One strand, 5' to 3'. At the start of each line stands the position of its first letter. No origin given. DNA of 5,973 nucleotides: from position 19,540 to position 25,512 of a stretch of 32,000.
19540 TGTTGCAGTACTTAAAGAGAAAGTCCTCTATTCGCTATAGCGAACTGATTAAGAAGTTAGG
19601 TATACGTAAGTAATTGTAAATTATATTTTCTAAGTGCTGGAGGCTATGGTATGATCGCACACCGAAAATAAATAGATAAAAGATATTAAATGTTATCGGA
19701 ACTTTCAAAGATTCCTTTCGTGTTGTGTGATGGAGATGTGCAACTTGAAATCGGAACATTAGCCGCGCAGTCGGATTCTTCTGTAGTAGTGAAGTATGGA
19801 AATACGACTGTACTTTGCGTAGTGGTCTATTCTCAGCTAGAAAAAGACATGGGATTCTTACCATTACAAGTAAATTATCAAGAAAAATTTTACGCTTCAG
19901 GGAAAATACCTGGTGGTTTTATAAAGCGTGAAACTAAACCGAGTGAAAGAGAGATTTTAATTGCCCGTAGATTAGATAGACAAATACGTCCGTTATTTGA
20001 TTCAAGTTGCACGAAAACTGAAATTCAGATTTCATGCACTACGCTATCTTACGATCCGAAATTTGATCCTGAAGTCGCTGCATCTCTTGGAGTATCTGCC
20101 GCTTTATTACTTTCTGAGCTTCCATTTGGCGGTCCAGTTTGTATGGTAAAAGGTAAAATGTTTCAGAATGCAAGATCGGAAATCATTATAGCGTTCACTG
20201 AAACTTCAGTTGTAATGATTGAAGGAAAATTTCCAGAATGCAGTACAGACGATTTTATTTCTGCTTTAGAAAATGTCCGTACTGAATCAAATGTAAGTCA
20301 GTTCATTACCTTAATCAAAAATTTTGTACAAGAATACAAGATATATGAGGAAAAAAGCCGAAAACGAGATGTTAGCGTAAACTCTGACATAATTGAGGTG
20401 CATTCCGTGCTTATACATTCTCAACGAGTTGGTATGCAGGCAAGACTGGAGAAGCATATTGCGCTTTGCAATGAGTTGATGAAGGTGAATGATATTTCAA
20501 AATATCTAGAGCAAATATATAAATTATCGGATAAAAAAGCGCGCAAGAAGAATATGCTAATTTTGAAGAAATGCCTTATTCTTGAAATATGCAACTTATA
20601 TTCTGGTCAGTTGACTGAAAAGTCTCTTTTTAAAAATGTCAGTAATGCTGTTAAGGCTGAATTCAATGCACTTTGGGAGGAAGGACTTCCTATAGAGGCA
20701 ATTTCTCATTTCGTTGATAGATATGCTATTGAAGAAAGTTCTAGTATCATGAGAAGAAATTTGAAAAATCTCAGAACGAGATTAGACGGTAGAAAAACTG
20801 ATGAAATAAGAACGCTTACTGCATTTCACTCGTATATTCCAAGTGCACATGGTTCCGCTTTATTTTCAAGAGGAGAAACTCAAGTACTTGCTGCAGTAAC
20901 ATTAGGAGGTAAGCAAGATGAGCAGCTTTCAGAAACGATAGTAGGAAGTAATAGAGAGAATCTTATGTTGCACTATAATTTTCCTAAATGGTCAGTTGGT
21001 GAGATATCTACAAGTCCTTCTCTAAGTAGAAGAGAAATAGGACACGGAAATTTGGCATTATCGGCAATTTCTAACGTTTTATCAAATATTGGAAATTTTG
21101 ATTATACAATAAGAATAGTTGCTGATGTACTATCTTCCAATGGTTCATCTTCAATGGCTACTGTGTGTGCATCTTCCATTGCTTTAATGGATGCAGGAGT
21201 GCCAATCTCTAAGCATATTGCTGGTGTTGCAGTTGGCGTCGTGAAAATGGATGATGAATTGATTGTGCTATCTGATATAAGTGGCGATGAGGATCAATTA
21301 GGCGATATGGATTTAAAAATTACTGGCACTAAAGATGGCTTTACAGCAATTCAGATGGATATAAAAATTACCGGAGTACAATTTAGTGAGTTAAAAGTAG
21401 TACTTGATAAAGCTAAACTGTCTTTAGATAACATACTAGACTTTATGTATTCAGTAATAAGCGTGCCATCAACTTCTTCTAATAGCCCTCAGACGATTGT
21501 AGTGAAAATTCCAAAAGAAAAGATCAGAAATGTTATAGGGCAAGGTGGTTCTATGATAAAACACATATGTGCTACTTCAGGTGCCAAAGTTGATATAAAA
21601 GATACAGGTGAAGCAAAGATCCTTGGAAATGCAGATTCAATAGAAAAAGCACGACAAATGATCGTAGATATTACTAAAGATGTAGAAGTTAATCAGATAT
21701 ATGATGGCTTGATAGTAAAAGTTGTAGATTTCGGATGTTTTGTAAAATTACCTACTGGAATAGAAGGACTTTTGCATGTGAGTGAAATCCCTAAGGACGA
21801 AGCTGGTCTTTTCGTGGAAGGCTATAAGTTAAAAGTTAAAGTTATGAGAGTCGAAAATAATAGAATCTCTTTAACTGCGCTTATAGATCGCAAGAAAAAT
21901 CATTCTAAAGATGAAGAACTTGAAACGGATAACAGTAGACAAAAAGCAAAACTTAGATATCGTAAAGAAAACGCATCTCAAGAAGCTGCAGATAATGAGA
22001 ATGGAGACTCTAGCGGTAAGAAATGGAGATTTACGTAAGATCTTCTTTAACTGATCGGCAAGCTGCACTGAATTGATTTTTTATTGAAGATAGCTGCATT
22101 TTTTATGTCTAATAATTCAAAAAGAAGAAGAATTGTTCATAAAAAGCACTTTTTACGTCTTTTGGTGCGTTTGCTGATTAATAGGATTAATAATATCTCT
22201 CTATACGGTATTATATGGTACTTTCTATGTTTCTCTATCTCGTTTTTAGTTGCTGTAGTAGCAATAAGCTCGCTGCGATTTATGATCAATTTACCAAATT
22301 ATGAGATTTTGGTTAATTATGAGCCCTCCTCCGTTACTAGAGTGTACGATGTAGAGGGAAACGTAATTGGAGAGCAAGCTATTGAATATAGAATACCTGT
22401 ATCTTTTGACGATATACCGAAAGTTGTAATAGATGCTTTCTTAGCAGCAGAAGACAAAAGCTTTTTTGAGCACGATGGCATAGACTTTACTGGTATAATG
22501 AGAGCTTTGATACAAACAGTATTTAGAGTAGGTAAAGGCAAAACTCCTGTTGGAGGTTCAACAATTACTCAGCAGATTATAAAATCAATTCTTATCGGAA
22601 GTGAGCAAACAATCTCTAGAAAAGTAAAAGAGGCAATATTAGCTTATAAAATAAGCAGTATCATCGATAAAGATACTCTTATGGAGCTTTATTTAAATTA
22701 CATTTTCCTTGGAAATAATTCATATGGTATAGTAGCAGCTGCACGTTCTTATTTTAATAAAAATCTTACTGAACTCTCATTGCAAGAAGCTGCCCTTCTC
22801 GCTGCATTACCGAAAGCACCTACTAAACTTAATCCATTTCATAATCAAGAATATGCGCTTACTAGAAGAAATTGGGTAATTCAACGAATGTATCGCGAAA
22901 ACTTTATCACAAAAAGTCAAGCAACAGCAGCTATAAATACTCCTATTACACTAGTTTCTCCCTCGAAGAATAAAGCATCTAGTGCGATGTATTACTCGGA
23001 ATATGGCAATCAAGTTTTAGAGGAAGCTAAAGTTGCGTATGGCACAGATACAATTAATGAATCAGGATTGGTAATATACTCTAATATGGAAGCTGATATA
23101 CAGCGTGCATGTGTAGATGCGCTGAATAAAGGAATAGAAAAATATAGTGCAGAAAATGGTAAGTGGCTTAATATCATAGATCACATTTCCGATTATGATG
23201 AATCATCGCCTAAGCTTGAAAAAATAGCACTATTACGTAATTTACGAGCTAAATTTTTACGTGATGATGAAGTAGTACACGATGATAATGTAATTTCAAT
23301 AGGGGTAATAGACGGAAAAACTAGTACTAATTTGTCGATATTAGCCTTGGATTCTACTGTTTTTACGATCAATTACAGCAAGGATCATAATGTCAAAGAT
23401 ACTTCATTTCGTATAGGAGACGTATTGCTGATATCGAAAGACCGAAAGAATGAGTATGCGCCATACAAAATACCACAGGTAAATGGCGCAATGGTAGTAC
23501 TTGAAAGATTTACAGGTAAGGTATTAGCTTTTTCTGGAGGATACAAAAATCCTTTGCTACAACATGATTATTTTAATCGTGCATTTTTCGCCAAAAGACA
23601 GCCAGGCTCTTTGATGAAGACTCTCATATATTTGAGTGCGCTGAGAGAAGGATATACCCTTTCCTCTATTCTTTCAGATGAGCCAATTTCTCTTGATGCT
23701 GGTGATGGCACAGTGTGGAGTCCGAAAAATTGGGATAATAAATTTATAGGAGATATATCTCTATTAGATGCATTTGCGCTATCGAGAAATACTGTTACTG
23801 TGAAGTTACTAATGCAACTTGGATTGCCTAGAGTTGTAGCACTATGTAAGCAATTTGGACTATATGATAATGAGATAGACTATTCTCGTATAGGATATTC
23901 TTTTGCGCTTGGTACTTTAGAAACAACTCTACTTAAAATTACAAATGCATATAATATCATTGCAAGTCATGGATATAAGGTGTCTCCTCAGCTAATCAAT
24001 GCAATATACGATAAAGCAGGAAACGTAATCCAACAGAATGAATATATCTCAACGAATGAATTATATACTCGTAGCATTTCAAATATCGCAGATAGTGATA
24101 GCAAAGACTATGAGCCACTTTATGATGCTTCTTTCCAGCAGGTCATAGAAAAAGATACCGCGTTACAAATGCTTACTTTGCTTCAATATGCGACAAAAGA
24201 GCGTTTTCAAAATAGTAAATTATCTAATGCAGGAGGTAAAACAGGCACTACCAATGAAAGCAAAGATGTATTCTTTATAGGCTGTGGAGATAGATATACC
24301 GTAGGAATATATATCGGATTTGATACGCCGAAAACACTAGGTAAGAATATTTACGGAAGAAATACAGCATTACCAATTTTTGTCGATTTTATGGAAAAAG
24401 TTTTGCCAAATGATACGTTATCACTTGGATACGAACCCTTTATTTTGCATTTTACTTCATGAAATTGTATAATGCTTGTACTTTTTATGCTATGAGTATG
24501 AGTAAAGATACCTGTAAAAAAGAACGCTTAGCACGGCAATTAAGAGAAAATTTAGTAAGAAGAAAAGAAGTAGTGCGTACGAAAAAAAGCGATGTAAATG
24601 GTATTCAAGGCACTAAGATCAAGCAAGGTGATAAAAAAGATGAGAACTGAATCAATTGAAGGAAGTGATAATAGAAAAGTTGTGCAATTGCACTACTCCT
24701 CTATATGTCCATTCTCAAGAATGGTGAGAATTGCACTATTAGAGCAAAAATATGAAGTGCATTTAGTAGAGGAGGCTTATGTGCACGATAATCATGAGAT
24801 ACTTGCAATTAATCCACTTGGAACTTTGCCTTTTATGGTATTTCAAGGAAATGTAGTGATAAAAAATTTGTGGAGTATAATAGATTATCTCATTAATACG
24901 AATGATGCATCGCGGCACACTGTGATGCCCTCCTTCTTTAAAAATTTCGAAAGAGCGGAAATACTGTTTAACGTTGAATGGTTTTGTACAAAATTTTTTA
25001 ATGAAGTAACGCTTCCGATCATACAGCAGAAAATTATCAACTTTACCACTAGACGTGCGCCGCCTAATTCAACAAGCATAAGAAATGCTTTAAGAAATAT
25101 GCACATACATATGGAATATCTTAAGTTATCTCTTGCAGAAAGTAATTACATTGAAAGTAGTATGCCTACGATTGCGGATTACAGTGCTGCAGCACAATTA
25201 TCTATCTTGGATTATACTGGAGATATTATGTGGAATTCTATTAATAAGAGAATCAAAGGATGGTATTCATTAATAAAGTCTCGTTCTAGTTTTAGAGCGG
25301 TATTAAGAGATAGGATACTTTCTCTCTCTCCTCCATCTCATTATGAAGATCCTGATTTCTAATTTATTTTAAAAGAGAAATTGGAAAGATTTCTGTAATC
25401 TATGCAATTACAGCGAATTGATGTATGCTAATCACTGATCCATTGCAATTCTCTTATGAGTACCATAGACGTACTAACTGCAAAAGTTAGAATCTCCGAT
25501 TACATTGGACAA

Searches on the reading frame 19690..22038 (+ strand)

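Call 71: search_protein_families(library=pfam, proteins=[window:19690-22038:+], max_evalue=0.001)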
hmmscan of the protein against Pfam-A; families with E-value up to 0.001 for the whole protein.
window:19690-22038:+ (782 aa): 5 families
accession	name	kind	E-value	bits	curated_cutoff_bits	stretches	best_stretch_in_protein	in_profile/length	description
PF01138.27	RNase_PH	-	6.9e-53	179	25.5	2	17-145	5-130/130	3' exoribonuclease family, domain 1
PF00013.35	KH_1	-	3.4e-12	46.4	21.5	1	602-659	1-65/66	KH domain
PF00575.29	S1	-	5.8e-09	36.6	22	1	665-728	2-71/74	S1 RNA binding domain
PF22675.2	KH-I_KHDC4-BBP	-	4.2e-05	23.8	30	1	612-662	8-57/76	KHDC4/BBP-like, KH-domain type I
PF03725.20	RNase_PH_C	-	0.00022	21.5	20.8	0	513-563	4-52/67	3' exoribonuclease family, domain 2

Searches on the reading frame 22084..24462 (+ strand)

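Call 71: search_protein_families(library=pfam, proteins=[window:22084-24462:+], max_evalue=0.001)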
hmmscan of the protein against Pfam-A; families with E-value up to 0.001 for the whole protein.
window:22084-24462:+ (792 aa): 2 families
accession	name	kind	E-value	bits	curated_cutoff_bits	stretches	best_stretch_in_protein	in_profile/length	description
PF00912.28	Transgly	-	5.1e-58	195.8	27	1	93-269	3-177/178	Transglycosylase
PF00905.27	Transpeptidase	-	1.2e-18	67.8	22.1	1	468-725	1-244/299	Penicillin binding protein transpeptidase domain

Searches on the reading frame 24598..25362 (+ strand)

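Call 71: search_protein_families(library=pfam, proteins=[window:24598-25362:+], max_evalue=0.001)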
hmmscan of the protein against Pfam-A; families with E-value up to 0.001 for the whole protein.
window:24598-25362:+ (254 aa): 2 families
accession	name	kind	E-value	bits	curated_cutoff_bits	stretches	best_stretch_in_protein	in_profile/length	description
PF13417.12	GST_N_3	-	1.8e-09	38.2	22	1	31-103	1-72/75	Glutathione S-transferase, N-terminal domain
PF13409.12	GST_N_2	-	7.4e-09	36.5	25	1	36-98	1-67/70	Glutathione S-transferase, N-terminal domain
